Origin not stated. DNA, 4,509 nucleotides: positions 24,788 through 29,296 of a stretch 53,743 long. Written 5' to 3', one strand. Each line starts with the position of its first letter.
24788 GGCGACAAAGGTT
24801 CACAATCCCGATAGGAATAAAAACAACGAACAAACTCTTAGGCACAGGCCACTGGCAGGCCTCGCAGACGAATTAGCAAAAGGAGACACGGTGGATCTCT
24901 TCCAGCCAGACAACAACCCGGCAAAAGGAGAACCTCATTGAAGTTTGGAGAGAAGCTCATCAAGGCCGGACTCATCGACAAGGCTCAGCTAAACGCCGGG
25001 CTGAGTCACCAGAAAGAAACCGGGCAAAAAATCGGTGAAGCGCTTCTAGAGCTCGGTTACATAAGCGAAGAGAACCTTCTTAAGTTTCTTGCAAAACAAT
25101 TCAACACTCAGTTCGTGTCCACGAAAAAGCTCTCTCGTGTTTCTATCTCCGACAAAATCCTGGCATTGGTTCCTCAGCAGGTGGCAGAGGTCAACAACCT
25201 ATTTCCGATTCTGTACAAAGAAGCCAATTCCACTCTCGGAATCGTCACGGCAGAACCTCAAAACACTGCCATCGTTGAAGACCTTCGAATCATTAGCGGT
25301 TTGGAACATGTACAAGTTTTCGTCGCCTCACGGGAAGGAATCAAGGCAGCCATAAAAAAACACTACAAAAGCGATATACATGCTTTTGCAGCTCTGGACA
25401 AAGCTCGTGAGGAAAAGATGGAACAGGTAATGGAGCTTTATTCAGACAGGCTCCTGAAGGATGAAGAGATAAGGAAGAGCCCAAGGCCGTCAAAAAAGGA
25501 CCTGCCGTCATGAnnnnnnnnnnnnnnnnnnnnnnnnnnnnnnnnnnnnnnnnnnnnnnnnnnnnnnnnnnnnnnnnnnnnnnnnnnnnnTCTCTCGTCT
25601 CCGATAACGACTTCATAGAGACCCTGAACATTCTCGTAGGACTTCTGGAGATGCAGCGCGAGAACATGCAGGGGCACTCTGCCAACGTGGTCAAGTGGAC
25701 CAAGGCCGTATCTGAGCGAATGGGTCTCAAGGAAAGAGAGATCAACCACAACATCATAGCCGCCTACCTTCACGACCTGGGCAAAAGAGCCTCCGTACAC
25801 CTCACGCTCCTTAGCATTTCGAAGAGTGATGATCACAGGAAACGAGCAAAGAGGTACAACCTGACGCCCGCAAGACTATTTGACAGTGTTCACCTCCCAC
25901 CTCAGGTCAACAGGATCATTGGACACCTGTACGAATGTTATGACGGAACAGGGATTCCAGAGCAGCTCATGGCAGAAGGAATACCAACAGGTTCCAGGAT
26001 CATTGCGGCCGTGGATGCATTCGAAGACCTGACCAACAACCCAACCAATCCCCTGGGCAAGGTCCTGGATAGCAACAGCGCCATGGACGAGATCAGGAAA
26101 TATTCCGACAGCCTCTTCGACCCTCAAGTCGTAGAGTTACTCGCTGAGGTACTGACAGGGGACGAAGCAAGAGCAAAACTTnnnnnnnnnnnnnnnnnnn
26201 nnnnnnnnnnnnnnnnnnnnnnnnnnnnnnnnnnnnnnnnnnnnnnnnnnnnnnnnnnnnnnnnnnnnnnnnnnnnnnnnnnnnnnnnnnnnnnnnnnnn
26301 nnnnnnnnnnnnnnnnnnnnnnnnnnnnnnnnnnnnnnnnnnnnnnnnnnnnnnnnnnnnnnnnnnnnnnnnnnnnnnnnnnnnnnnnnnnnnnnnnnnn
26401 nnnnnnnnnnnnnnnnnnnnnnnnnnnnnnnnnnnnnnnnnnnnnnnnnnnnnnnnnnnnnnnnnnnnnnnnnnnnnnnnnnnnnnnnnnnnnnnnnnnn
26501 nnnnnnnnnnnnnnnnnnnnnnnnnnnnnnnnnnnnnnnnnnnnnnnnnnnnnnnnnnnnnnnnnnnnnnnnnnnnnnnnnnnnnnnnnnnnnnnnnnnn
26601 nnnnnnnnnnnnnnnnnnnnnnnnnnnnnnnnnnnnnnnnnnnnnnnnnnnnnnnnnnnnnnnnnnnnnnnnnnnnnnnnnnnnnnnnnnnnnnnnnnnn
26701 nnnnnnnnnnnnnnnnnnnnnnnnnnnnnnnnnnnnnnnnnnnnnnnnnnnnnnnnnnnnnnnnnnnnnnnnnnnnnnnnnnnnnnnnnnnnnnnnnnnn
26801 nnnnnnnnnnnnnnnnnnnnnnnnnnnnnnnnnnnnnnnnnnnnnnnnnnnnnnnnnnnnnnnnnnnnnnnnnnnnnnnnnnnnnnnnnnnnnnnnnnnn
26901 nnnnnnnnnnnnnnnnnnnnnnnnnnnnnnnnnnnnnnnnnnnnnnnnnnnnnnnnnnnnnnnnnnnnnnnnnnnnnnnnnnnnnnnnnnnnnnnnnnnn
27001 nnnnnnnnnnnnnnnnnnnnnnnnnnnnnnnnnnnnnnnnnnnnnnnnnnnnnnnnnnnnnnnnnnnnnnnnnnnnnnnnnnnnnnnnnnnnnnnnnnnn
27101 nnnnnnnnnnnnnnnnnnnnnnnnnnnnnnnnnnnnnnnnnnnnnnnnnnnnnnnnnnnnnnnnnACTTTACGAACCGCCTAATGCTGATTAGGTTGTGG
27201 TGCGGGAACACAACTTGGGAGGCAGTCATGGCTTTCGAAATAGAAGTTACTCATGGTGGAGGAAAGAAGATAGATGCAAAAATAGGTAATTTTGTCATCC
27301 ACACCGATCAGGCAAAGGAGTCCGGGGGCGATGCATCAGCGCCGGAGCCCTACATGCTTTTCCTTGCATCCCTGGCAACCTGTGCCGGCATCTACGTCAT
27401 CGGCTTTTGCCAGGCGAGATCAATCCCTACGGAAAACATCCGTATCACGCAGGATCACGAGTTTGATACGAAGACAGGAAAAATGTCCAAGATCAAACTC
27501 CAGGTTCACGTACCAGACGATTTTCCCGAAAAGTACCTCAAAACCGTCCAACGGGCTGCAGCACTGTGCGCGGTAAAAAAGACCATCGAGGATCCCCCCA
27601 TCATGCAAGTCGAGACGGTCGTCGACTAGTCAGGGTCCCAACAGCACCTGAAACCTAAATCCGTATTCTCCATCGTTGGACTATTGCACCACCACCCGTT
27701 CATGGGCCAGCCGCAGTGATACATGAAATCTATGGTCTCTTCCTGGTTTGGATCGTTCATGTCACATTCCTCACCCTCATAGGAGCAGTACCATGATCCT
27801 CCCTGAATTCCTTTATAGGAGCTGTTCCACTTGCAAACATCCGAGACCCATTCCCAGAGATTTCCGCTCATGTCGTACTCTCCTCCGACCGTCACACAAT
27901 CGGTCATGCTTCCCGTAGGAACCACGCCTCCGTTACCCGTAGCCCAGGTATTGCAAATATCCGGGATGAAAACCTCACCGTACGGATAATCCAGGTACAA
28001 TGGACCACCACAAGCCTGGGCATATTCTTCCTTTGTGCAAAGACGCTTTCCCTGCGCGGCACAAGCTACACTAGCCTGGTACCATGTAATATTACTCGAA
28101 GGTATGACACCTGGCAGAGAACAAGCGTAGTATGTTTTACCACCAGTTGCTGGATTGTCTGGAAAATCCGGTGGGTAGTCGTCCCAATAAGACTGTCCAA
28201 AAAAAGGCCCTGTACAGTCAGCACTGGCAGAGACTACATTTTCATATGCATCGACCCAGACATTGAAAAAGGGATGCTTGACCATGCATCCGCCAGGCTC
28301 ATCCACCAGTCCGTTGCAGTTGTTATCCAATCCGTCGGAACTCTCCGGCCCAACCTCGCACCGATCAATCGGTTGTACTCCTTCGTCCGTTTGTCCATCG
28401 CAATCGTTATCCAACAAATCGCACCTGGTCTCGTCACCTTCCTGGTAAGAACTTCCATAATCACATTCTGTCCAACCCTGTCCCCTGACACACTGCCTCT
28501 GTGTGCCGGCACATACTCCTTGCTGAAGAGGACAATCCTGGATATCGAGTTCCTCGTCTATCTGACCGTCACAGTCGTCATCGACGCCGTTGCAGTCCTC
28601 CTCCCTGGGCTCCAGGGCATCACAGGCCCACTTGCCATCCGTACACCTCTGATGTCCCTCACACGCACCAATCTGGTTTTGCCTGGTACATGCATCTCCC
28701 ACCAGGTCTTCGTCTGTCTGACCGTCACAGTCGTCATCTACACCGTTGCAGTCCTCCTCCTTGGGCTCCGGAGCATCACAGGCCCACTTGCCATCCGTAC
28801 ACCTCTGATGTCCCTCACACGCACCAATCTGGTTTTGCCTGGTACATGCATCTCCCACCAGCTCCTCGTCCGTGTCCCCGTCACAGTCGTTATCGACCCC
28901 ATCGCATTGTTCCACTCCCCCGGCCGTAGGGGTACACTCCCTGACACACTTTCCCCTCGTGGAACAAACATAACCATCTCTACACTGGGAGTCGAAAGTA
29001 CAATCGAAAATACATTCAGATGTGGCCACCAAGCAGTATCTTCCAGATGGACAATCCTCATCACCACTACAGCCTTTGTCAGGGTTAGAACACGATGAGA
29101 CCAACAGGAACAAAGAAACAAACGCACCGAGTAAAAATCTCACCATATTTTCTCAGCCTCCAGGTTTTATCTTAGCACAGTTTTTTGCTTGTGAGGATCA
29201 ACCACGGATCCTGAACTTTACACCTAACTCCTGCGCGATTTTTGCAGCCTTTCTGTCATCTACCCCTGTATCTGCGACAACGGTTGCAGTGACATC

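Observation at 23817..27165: Three translationally coupled genes form a candidate c-di-GMP sensing/turnover module: YhaM-like nuclease, MshEN receptor, and a degenerate HD-GYP/pseudo-REC/PATAN protein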

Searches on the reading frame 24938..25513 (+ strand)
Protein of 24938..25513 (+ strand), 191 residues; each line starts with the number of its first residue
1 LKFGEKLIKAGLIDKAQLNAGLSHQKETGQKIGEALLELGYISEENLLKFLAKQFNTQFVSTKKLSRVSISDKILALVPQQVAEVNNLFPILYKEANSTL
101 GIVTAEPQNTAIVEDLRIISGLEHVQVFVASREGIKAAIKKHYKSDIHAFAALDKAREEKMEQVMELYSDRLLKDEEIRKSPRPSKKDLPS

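Call 3: search_protein_families(library=pfam, proteins=[window:24938-25513:+], max_evalue=0.1)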
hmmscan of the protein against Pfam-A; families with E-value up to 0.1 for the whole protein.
window:24938-25513:+ (191 aa): 2 families
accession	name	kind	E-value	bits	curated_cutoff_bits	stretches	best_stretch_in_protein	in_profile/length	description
PF05157.20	MshEN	-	4e-11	43.2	23.1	1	65-146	8-87/90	MshEN domain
PF10415.14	FumaraseC_C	-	0.04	14.8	32.5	0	27-51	23-47/54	Fumarase C C-terminus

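Call 4: search_protein_families(library=ncbifam, proteins=[window:24938-25513:+], max_evalue=0.1)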
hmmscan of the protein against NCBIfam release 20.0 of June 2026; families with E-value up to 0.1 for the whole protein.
window:24938-25513:+ (191 aa): 7 families
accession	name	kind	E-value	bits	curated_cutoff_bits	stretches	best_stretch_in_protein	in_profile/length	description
NF053729.1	c-di-GMP_motif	domain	6.2e-18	64.3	38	1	2-54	1-53/53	cyclic di-GMP-binding domain-containing protein, MshE-related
TIGR02538.1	type_IV_pilB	equivalog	1.6e-17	63.3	675.65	1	3-166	2-160/564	type IV-A pilus assembly ATPase PilB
NF012033.0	PRK15489.1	equivalog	6.7e-10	37.8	537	1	2-145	492-629/703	glycosyl transferase family protein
NF008411.1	PRK11234.1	equivalog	3.8e-09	35.5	1170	1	3-146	484-620/723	cyclic di-3',5'-guanylate-activated glycosyltransferase NfrB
TIGR03029.1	EpsG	equivalog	1.3e-07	31.1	313.8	1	3-76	5-75/274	chain length determinant protein tyrosine kinase EpsG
TIGR02533.1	type_II_gspE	equivalog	0.0064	15.2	630.25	1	91-167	15-90/486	type II secretion system ATPase GspE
NF004430.0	PRK05771.2-4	equivalog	0.052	12.1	670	1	78-178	157-256/646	V-type ATP synthase subunit I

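Call 9: find_homologous_proteins(query=window:24938-25513:+)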
Query window:24938-25513:+ (191 aa): 1 proteins with E <= 0.001 among 444 candidates.
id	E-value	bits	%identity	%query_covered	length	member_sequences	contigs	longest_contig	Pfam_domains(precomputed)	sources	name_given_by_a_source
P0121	4.9e-114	396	100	100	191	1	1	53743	PF05157.21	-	-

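Call 23: search_solved_structures(query=window:24938-25513:+, max_evalue=0.01, show_alignments=3)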
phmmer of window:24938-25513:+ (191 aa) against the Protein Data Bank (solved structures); distinct sequences matched with E-value up to 0.01: 13.
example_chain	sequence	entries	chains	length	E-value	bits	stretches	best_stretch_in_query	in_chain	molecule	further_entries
6f8l_G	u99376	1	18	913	2.4e-19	73.5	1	2-144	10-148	Type IV pilus assembly protein PilF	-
6olj_C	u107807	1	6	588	3.1e-17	66.6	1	2-146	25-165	Type IV pilus biogenesis ATPase PilB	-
5tsg_B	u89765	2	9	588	3.1e-17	66.6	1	2-146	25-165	Type IV pilus biogenesis ATPase PilB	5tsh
5zfr_A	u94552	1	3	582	7.2e-16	62.2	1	2-148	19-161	Type IV pilus biogenesis ATPase PilB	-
3jc8_Ba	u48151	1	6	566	1.6e-15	61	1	2-144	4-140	Type IV-A pilus assembly ATPase PilB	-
5htl_A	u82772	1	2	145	6.6e-12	49.3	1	2-110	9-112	MSHA biogenesis protein MshE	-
9g1w_A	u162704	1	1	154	8.2e-11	45.7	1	2-144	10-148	Type IV pilus assembly ATPase PilB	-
6ejf_J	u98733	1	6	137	0.0019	21.8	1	1-64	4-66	Type IV pilus assembly protein PilF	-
8pdk_A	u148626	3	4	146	0.0022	21.5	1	1-64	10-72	c-di-GMP binding domain of the ATPase enzyme PilF | ATP-binding motif-containing protein pilF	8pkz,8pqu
8pfa_A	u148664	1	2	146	0.0047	20.5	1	2-64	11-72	c-di-GMP binding domain of the ATPase enzyme PilF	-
9glg_A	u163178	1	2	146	0.0058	20.2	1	1-64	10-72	ATP-binding motif-containing protein pilF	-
9gl5_A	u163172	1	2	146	0.0058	20.2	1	1-64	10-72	ATP-binding motif-containing protein pilF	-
8pe0_A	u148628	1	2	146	0.0095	19.5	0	3-64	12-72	c-di-GMP binding domain of the ATPase enzyme PilF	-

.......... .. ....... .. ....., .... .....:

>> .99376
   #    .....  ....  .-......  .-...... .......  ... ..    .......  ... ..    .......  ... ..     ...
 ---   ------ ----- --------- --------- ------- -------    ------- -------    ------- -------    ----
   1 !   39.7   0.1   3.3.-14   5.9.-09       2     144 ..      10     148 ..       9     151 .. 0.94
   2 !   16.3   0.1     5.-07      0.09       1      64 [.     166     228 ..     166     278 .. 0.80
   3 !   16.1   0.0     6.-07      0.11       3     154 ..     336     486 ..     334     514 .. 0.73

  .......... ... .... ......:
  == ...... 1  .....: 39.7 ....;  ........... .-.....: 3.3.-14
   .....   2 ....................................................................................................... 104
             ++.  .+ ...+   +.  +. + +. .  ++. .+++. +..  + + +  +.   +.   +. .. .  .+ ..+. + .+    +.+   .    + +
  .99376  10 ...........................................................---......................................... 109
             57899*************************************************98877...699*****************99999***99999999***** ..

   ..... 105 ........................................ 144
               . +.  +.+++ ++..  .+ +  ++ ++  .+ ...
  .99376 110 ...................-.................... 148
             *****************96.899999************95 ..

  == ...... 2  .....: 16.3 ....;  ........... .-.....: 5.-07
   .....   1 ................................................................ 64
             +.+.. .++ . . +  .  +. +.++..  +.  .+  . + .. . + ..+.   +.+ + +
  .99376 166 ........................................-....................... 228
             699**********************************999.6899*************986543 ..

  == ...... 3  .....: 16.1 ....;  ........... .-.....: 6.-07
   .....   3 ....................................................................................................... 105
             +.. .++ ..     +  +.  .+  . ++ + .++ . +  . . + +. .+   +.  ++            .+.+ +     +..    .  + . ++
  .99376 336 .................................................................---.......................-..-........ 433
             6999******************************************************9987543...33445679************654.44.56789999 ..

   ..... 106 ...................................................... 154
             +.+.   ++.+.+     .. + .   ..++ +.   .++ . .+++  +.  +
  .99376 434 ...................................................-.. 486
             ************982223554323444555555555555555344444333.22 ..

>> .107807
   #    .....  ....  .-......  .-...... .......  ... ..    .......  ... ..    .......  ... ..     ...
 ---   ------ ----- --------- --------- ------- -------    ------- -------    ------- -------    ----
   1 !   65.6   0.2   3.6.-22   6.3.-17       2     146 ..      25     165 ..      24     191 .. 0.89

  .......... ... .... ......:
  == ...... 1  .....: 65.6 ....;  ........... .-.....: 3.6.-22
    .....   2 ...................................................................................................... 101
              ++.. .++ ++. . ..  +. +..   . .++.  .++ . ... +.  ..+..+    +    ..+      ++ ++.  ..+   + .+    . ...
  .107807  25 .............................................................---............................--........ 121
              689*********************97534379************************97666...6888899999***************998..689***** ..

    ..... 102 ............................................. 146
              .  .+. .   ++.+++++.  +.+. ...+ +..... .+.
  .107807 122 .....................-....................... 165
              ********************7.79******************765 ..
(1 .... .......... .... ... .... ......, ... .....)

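Call 53: find_encoding_contigs(protein=window:24938-25513:+, flank=10000, max_places=6)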
Protein window:24938-25513:+ (191 aa): no gene with exactly this product is on record in the collection.

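Call 63: search_protein_families(library=padloc, proteins=[window:24938-25513:+], max_evalue=0.001)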
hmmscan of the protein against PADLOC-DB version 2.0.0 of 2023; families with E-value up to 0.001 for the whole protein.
window:24938-25513:+ (191 aa): 0 families

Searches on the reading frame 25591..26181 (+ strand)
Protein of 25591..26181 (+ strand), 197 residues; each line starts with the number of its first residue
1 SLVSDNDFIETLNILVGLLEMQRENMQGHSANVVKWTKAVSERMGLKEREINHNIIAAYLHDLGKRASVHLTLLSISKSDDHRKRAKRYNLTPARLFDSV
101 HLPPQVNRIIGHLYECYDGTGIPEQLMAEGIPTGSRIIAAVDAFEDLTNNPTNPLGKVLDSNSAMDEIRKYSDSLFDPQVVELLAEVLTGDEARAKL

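Call 24: search_solved_structures(query=window:25591-26181:+, max_evalue=0.01, show_alignments=5)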
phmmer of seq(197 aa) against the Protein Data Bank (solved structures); distinct sequences matched with E-value up to 0.01: 5.
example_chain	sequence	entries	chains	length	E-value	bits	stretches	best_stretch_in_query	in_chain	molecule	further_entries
5z7c_A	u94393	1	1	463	2.3e-10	43.9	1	8-186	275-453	3'3'-cGAMP-specific phosphodiesterase 3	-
9rbz_A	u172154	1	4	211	2e-09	40.8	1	10-190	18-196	HD domain/sensory box protein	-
9rc0_A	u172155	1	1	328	6.7e-09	39.1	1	10-190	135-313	HD domain/sensory box protein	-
4r8z_A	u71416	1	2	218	3.7e-06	30.2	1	106-187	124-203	Cyclic di-GMP phosphodiesterase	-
4mcw_A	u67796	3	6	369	1.9e-05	27.9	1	25-184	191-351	Metal dependent phosphohydrolase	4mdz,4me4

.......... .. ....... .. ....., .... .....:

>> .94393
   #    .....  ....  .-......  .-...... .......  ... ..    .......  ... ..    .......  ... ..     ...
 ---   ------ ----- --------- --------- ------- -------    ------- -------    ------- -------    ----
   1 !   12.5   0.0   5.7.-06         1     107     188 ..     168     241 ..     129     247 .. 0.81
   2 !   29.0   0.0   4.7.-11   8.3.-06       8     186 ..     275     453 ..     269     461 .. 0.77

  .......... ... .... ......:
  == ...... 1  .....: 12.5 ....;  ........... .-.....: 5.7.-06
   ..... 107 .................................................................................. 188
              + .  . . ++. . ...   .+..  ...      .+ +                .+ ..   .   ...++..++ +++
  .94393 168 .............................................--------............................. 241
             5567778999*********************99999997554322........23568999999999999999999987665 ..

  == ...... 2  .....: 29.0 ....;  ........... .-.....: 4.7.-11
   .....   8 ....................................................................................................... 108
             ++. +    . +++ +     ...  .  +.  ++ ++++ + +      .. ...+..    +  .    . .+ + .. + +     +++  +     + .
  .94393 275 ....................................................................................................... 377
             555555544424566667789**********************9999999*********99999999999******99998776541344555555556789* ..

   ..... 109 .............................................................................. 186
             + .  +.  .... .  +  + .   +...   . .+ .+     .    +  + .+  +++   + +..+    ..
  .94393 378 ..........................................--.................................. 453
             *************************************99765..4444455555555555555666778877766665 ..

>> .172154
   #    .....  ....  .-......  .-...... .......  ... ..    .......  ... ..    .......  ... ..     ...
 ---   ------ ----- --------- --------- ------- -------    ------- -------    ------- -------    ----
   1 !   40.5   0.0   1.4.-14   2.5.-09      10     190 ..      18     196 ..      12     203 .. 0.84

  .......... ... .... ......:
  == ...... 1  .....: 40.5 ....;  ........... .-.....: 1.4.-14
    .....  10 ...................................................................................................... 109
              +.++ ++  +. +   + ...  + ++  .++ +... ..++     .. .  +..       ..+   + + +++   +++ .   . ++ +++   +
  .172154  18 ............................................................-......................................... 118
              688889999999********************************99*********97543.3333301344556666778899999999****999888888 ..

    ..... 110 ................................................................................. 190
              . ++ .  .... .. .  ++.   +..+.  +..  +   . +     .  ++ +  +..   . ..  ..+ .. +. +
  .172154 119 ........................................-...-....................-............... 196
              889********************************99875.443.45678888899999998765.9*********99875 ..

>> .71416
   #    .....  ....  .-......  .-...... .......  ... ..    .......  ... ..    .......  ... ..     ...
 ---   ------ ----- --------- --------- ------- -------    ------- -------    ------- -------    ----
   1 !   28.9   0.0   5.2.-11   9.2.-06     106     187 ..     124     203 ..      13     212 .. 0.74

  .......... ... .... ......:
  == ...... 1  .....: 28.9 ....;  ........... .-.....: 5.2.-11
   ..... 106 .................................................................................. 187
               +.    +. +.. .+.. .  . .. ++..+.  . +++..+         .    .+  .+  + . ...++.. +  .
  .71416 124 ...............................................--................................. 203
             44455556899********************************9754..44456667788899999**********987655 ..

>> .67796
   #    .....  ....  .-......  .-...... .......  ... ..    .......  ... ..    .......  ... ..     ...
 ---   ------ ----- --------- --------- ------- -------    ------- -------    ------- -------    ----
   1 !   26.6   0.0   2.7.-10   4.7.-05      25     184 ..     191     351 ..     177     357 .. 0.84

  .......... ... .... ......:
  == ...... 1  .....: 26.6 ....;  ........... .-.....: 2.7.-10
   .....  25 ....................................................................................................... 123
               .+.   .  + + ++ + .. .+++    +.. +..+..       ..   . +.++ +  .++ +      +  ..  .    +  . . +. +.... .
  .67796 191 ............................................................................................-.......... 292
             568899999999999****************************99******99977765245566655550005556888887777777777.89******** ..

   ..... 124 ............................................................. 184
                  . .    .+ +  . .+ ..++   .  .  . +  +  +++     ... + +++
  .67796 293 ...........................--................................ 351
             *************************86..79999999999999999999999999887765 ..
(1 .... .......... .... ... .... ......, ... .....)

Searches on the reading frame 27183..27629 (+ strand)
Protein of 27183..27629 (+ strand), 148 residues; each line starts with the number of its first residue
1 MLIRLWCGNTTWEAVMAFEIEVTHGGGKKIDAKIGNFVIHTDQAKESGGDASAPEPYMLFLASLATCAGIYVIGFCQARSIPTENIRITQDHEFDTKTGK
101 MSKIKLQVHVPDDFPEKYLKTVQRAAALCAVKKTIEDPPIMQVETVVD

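Call 3: search_protein_families(library=pfam, proteins=[window:27183-27629:+], max_evalue=0.1)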
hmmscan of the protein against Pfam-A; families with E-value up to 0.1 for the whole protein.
window:27183-27629:+ (148 aa): 1 family
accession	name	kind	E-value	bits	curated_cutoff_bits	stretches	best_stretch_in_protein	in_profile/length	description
PF02566.24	OsmC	-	1.4e-16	61.1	27.5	1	49-141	1-97/100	OsmC-like protein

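Call 4: search_protein_families(library=ncbifam, proteins=[window:27183-27629:+], max_evalue=0.1)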
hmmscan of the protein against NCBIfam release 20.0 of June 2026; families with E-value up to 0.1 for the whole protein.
window:27183-27629:+ (148 aa): 4 families
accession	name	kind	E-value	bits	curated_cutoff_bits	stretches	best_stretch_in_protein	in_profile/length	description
TIGR03549.1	TIGR03549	equivalog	4.9e-26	91.2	900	1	19-146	1-128/723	OsmC domain/YcaO domain-containing protein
NF041052.1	OsmC_like_Se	domain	1.4e-13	51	95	1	18-142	4-137/144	OsmC-related (seleno)protein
TIGR03562.1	osmo_induc_OsmC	subfamily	0.0091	16.1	85.8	1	50-137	39-130/137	OsmC family peroxiredoxin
TIGR03561.1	organ_hyd_perox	subfamily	0.088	13.1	88.85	0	31-134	17-123/134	Ohr family peroxiredoxin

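Call 54: find_encoding_contigs(protein=window:27228-27629:+, flank=6000, max_places=8)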
Protein window:27228-27629:+ (133 aa): no gene with exactly this product is on record in the collection.

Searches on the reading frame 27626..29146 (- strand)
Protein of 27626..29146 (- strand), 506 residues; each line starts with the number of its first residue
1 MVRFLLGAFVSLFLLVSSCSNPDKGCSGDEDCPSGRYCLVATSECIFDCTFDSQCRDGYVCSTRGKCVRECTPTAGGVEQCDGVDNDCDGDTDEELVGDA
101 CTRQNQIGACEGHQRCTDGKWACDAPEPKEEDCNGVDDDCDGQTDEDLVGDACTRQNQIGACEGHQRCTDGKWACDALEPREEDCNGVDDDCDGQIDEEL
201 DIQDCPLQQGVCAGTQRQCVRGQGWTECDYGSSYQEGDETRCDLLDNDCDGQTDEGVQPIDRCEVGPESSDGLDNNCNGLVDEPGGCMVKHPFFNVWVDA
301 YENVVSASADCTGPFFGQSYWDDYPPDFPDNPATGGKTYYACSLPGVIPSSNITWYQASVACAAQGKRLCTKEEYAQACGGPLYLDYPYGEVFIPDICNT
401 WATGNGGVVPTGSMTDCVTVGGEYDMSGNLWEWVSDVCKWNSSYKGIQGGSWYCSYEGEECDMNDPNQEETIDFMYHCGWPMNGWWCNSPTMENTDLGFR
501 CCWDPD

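Call 62: find_encoding_contigs(protein=window:27626-29146:-, flank=10000, max_places=8)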
Protein window:27626-29146:- (506 aa): no gene with exactly this product is on record in the collection.
